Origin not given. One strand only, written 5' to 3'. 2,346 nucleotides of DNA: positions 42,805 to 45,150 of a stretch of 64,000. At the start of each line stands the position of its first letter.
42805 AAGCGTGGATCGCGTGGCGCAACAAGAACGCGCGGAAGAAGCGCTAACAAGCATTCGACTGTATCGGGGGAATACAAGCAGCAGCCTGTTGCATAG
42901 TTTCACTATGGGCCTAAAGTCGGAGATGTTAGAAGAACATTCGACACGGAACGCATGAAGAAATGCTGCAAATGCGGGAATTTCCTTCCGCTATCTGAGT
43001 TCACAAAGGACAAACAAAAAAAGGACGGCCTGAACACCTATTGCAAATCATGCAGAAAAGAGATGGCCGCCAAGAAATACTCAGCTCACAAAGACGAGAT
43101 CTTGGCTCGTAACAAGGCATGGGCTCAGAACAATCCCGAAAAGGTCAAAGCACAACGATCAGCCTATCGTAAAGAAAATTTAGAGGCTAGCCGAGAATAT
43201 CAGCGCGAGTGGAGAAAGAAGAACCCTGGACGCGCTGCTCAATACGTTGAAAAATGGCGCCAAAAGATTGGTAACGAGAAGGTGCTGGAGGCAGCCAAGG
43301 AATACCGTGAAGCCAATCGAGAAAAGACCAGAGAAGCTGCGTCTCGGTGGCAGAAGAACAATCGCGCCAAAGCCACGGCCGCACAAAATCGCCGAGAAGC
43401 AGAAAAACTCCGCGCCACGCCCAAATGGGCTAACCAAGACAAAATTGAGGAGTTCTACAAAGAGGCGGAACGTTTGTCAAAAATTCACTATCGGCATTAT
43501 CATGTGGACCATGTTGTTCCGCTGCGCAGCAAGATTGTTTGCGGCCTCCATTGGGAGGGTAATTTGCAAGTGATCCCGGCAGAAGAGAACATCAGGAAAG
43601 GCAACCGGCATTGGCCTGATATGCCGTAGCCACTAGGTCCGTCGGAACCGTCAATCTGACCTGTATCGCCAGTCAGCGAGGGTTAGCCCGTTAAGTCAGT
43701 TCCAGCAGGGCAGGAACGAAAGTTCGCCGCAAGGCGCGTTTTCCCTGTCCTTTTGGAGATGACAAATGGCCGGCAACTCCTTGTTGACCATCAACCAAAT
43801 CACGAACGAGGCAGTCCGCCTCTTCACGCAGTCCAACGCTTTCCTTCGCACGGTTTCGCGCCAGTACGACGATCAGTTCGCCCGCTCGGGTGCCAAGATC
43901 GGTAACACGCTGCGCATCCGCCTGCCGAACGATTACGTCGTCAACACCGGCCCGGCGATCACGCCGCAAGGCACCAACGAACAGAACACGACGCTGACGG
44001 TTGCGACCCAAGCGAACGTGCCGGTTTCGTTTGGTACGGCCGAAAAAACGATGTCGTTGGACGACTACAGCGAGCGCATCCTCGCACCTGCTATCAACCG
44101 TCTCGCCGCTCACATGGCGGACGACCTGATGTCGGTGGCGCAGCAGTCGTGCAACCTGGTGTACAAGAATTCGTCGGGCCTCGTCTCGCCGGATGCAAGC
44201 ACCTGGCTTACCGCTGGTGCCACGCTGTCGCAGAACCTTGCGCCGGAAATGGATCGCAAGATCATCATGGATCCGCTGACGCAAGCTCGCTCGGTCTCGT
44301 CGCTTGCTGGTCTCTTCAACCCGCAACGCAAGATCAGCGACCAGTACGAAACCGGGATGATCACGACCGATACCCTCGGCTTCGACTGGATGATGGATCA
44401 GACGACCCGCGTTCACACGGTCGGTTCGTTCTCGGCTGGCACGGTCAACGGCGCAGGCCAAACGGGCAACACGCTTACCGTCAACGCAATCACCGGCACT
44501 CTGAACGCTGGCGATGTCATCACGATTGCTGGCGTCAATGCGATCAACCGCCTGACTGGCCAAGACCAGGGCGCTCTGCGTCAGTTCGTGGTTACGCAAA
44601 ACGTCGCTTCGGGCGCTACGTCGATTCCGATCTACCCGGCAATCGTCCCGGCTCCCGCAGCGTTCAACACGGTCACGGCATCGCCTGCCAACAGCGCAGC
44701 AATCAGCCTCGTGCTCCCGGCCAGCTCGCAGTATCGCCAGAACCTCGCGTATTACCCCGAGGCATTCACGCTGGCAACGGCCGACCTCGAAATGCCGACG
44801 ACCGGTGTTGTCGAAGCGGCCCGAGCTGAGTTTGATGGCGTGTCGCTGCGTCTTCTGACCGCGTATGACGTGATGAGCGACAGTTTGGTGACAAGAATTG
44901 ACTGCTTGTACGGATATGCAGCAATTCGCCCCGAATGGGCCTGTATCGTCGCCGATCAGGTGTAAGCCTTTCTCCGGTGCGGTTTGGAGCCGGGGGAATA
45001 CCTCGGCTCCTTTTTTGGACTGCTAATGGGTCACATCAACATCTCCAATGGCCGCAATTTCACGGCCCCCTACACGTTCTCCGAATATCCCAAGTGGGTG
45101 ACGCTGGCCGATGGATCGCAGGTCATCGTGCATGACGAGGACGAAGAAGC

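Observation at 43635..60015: Covarying H-type pseudoknot RNA motif repeated three times in front of late genes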

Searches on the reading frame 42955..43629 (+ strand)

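Call 38: search_protein_families(library=phrogs, proteins=[window:42955-43629:+], max_evalue=0.001)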
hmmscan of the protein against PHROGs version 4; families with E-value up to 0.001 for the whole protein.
window:42955-43629:+ (224 aa): 6 families
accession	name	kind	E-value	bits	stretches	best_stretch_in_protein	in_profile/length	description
phrog_26577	-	unknown function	9.2e-27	94.7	1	138-224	26-112/119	-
phrog_1035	-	DNA, RNA and nucleotide metabolism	8.2e-26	92.4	2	1-71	63-130/271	endonuclease VII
phrog_2340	-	DNA, RNA and nucleotide metabolism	2.5e-10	41.7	1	1-92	8-103/171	endonuclease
phrog_5558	-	moron, auxiliary metabolic gene and host takeover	3.1e-08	34.9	1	1-59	65-125/130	Lar-like restriction alleviation protein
phrog_10829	-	unknown function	1.7e-05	25.8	1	32-99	94-155/165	-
phrog_3273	-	unknown function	0.00071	20.7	1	2-45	23-68/75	-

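Call 73: search_protein_families(library=pfam, proteins=[window:42955-43629:+], max_evalue=0.01)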
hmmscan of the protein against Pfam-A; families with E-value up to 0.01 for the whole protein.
window:42955-43629:+ (224 aa): 0 families

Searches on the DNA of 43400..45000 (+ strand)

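Call 10: search_dna_similar(query=window:43400-45000:+, collection=phages, mode=distant, max_rows=30)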
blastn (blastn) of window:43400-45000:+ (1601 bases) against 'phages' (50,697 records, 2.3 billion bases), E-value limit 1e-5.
Records with a match: 1; places in all: 1; records where one place covers at least 80% of the query: 0.
Best place of each record, by identity: 60-80% 1.
By first word of the organism name: Pseudomonas 1.
By host as written in the record: Pseudomonas aeruginosa 1.
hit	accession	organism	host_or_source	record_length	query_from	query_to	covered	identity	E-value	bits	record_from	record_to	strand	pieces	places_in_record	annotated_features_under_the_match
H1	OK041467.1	Pseudomonas phage PAE2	Pseudomonas aeruginosa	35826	360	1398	65%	66.7%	2e-68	266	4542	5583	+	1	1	putative coat protein | hypothetical protein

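Call 15: search_rna_families(source=window, start=43560, end=43800, threshold=evalue, max_evalue=10)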
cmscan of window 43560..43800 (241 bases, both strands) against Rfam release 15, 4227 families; matches with E-value up to 10: 0.
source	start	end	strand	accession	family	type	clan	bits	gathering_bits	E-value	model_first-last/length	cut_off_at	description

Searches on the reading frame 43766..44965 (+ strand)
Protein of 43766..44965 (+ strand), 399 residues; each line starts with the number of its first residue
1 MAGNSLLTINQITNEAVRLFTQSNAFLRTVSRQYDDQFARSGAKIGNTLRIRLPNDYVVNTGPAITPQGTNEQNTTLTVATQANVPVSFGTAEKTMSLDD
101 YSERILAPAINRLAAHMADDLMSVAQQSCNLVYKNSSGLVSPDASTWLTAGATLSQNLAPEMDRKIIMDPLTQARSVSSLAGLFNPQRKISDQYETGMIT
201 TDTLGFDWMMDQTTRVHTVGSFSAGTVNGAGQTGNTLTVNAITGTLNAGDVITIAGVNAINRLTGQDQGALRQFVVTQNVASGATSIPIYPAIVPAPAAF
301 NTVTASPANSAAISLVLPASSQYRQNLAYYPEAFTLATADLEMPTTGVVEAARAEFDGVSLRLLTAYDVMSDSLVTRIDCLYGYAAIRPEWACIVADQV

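Call 29: search_dna_similar(query=window:43766-44965:+, collection=phages, mode=protein, max_rows=40)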
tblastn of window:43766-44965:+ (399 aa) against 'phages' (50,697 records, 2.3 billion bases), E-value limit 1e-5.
Records with a match: 83; places in all: 83; records where one place covers at least 80% of the query: 41.
Best place of each record, by identity: 60-80% 1; <60% 82.
By first word of the organism name: Vibrio 59; Caudoviricetes 7; Xylella 3; Rhodoferax 2; Thalassomonas 2; Shewanella 2; Pseudomonas 1; Acetobacter 1; Phage 1; Xanthomonas 1; and 4 more.
By host as written in the record: Vibrio parahaemolyticus 15; - 12; Vibrio crassostreae 10; Vibrio alginolyticus 5; Vibrio vulnificus 5; Rhodoferax sp. IMCC26218 2; Thalassomonas loyana LMG 22536 2; Xylella fastidiosa 2; and 26 more.
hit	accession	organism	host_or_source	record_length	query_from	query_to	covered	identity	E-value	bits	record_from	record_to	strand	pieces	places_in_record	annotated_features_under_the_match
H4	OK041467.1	Pseudomonas phage PAE2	Pseudomonas aeruginosa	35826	4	397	99%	64.1%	3e-153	484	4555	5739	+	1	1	putative coat protein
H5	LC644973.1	Acetobacter phage phiAX1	Acetobacter sp. ATCC 21760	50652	4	397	99%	41.0%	2e-87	295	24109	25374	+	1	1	phage coat protein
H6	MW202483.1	Caudoviricetes sp.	Manatee Spring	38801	4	393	98%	40.8%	6e-73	253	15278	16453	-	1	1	P22 coat protein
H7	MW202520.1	Caudoviricetes sp.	Manatee Spring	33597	4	396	98%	39.9%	7e-67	235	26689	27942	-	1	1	P22 coat protein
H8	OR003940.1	Phage DSL-LC05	Gammaproteobacteria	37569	4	393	98%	39.6%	2e-68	240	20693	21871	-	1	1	major capsid protein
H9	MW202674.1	Caudoviricetes sp.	Manatee Spring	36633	1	396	99%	38.4%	4e-42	239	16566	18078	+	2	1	P22 coat protein (x2) | hypothetical protein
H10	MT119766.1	Xanthomonas phage PBR31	Xanthomonas campestris pv. campestris ...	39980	4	396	98%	36.3%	3e-58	210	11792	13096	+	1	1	major capsid protein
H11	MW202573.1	Caudoviricetes sp.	Manatee Spring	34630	4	396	98%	35.0%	8e-54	197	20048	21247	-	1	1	P22 coat protein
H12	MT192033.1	Chlorobiaceae phage CV-1-33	Chlorobiaceae bacterium strain GSB-B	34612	4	397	99%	34.8%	1e-46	177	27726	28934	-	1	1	hypothetical protein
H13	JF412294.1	EBPR podovirus 1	-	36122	4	393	98%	33.6%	1e-47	179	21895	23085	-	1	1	gp35: coat protein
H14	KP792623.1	Rhodoferax phage P26218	Rhodoferax sp. IMCC26218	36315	4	396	98%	33.3%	1e-48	183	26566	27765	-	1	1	coat protein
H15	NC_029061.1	Rhodoferax phage P26218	Rhodoferax sp. IMCC26218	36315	4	396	98%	33.3%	1e-48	183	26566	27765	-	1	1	major head protein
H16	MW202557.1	Caudoviricetes sp.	Manatee Spring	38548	4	396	98%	32.8%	8e-45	171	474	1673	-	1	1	P22 coat protein | hypothetical protein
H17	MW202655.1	Bacteriophage sp.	Manatee Spring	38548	4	396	98%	32.8%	8e-45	171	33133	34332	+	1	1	P22 coat protein | hypothetical protein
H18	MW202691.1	Caudoviricetes sp.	Manatee Spring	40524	4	395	98%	32.8%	1e-47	180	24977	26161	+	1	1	P22 coat protein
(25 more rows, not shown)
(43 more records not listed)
